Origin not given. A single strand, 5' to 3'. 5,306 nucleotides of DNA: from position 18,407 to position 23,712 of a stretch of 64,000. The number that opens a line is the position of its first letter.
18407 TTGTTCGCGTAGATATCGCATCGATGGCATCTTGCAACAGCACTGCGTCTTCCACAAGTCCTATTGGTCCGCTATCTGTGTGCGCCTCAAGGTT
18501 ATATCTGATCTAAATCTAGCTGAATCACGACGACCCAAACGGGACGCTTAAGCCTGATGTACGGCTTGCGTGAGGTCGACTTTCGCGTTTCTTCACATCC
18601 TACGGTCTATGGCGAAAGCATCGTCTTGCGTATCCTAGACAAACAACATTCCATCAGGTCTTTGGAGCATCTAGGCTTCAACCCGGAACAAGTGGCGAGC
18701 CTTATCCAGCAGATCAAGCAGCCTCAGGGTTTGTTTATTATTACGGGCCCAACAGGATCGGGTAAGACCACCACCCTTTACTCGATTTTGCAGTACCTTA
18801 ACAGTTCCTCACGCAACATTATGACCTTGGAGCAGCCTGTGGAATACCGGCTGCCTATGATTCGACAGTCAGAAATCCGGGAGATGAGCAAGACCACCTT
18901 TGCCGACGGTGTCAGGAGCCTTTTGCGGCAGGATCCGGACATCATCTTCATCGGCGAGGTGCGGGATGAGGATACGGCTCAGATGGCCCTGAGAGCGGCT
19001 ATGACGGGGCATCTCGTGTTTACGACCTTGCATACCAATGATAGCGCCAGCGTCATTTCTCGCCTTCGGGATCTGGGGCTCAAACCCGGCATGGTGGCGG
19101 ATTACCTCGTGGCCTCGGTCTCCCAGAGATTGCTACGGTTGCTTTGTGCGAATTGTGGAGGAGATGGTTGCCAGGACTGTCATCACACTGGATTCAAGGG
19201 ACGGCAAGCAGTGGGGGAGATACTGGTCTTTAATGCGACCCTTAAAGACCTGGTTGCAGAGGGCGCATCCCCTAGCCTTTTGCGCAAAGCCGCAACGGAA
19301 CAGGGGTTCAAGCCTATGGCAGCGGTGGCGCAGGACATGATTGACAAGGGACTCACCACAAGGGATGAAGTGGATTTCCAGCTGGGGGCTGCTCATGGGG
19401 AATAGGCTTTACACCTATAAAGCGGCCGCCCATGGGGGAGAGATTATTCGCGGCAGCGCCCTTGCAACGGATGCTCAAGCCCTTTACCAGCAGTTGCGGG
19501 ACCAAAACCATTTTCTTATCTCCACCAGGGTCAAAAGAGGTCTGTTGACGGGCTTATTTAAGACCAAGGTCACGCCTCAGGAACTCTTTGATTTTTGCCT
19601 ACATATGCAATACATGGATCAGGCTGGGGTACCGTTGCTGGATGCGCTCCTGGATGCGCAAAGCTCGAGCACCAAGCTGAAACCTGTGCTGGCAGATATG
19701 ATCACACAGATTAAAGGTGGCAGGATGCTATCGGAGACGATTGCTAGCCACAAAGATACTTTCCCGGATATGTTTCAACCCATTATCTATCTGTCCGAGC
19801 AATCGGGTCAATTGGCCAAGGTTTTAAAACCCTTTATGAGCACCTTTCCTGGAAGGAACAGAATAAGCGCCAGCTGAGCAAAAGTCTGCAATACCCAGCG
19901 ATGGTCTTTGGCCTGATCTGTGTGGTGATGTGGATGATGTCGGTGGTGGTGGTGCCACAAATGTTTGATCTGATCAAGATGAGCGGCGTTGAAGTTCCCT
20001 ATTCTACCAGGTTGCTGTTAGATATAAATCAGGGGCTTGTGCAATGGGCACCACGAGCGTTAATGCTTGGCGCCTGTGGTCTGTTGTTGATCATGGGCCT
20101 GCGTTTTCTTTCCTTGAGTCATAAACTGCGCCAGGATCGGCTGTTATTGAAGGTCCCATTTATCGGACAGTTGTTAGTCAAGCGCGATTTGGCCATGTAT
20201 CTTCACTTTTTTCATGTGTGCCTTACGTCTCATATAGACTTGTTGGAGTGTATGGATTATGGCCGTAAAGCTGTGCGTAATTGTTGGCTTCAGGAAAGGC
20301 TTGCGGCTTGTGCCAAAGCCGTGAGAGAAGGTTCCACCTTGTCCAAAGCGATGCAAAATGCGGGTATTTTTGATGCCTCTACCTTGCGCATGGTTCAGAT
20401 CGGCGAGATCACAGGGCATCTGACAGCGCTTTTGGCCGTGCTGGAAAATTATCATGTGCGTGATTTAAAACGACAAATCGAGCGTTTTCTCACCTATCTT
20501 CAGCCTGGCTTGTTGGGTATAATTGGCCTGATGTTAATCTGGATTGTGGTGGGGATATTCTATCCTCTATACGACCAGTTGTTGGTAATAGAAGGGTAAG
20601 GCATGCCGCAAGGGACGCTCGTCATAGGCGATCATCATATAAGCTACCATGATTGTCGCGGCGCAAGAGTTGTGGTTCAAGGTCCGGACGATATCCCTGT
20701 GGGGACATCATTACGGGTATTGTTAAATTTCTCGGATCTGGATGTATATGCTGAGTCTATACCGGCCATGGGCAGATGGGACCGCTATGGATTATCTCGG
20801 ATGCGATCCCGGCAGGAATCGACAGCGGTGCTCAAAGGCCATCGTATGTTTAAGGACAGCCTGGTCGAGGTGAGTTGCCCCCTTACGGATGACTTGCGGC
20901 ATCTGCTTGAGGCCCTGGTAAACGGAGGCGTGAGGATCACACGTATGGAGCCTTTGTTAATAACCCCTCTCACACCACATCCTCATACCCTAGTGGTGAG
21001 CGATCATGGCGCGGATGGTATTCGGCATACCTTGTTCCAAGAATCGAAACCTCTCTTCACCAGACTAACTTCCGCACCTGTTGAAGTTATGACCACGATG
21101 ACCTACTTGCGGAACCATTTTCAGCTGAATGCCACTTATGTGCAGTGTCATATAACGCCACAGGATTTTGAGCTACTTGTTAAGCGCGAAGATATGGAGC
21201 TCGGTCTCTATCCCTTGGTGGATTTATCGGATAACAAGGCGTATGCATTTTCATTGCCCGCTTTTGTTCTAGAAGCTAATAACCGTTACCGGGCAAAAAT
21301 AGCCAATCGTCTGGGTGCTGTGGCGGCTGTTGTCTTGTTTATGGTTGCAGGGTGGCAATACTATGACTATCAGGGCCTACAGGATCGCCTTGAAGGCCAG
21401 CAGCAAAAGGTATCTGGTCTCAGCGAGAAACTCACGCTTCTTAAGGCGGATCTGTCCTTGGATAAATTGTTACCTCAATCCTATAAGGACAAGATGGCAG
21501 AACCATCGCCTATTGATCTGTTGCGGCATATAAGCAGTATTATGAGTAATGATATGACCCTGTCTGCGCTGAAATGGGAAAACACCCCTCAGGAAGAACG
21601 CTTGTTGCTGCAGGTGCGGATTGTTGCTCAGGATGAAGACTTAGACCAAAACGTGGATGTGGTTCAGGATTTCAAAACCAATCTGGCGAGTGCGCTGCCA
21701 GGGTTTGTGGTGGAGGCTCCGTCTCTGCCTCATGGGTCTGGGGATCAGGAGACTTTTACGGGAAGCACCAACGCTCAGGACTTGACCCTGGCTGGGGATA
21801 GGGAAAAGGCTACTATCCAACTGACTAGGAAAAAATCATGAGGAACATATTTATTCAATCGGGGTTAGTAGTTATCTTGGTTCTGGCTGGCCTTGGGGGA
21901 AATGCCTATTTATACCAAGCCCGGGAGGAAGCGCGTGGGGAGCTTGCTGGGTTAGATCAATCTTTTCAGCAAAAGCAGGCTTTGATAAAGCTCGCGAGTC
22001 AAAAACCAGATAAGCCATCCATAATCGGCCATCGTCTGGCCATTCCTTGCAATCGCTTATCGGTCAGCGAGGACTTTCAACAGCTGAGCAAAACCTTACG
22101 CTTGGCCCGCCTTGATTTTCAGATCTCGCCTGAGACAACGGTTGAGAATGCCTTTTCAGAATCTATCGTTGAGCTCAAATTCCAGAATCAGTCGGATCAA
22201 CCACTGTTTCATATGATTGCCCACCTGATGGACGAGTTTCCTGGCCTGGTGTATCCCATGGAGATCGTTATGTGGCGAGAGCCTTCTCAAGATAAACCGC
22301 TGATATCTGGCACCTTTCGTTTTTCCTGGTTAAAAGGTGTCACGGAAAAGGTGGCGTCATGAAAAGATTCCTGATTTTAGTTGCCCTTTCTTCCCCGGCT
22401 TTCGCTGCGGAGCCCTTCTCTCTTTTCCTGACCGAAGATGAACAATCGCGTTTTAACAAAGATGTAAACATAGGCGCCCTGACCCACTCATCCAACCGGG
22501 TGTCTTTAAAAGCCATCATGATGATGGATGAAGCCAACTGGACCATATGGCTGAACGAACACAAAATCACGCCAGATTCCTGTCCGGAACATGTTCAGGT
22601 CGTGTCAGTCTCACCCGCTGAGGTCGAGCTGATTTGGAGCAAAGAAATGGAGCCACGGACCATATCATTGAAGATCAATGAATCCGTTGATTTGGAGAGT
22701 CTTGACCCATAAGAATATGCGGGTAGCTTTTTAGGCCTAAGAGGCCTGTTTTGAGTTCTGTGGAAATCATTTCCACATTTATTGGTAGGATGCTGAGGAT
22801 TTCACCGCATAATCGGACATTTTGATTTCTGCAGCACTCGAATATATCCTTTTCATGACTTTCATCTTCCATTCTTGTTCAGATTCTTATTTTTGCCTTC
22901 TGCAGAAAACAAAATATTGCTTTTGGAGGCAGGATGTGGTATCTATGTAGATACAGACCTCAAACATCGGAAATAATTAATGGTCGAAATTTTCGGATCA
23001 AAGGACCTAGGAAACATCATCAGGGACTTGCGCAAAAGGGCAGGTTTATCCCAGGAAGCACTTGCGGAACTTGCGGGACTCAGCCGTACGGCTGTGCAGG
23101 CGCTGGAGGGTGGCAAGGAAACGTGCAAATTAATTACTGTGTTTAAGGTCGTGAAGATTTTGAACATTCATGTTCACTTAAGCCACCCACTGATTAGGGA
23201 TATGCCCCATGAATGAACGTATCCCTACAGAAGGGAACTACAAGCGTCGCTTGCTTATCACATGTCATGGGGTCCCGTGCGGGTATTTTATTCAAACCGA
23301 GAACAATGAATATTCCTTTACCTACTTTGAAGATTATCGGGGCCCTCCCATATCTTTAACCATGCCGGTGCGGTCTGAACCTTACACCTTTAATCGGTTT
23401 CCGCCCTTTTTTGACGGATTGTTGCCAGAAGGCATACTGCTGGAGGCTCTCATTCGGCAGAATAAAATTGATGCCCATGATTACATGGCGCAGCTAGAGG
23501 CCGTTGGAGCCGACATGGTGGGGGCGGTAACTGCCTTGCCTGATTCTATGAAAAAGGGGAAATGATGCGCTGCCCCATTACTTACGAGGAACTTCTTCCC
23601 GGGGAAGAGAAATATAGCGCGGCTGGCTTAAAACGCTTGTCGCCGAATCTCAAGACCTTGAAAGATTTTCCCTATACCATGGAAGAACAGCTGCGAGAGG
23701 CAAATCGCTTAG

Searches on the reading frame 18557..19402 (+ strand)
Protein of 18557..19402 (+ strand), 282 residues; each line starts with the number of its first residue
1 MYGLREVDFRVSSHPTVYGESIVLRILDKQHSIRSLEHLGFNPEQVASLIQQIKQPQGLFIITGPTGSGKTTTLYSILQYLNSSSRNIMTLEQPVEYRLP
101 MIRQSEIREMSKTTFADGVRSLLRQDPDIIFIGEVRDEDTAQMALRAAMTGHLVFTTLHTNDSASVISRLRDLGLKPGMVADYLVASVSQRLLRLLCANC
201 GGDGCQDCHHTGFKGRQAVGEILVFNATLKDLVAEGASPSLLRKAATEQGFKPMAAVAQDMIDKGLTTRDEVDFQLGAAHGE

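Call 20: search_protein_families(library=pfam, proteins=[window:18557-19402:+], max_evalue=0.001)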
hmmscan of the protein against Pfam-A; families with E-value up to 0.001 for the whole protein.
window:18557-19402:+ (282 aa): 11 families
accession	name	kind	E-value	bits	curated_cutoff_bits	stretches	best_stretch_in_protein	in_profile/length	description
PF00437.27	T2SSE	-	7e-89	298.5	24.9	1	5-272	90-368/370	Type II/IV secretion system protein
PF13191.12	AAA_16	-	3e-05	25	32.6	1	44-101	10-66/167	AAA ATPase domain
PF13476.12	AAA_23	-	3.1e-05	25.1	27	1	53-85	15-47/201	AAA domain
PF04851.21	ResIII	-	6.5e-05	23.3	22.5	1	45-89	11-57/164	Type III restriction enzyme, res subunit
PF13173.12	AAA_14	-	8.1e-05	23.1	27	1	59-150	4-86/129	AAA domain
PF13604.12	AAA_30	-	0.0001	22.6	27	1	41-89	2-50/191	AAA domain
PF25199.1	nSTAND_NTPase5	-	0.00015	22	34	1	49-102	28-87/145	Novel STAND NTPase 5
PF13086.12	AAA_11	-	0.00031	21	27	1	42-84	3-44/257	AAA domain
PF00004.35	AAA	-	0.00051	20.9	21.2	0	61-135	2-66/131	ATPase family associated with various cellular activities (AAA)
PF13401.12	AAA_22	-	0.0007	20.4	27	0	55-84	3-32/130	AAA domain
PF20720.3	nSTAND3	-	0.00099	19.3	27.2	0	51-94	11-54/155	Novel STAND NTPase 3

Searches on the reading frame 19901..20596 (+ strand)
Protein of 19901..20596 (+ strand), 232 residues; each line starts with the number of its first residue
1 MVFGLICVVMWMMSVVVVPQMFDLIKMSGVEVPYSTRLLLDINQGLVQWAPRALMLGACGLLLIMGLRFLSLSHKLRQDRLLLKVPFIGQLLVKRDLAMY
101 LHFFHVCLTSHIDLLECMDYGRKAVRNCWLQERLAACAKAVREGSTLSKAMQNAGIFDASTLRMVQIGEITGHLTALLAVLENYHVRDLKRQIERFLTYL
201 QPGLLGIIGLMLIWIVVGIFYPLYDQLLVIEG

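Call 21: search_protein_families(library=pfam, proteins=[window:19901-20596:+], max_evalue=0.001)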
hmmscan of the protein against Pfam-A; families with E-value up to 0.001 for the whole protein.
window:19901-20596:+ (232 aa): 1 family
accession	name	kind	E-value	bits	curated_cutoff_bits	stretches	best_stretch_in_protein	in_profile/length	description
PF00482.28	T2SSF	-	4e-18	66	25.2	1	103-222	4-125/125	Type II secretion system (T2SS), protein F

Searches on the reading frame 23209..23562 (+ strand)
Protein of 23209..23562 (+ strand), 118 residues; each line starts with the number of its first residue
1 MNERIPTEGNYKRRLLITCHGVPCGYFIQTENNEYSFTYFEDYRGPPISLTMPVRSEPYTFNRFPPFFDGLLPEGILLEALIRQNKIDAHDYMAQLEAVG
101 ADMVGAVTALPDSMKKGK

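Call 21: search_protein_families(library=pfam, proteins=[window:23209-23562:+], max_evalue=0.001)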
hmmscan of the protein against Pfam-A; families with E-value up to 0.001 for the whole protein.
window:23209-23562:+ (118 aa): 1 family
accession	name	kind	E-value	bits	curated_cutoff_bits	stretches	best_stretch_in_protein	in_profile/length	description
PF13657.11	Couple_hipA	-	1.9e-24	86.4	22.5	1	16-109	2-98/99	HipA N-terminal domain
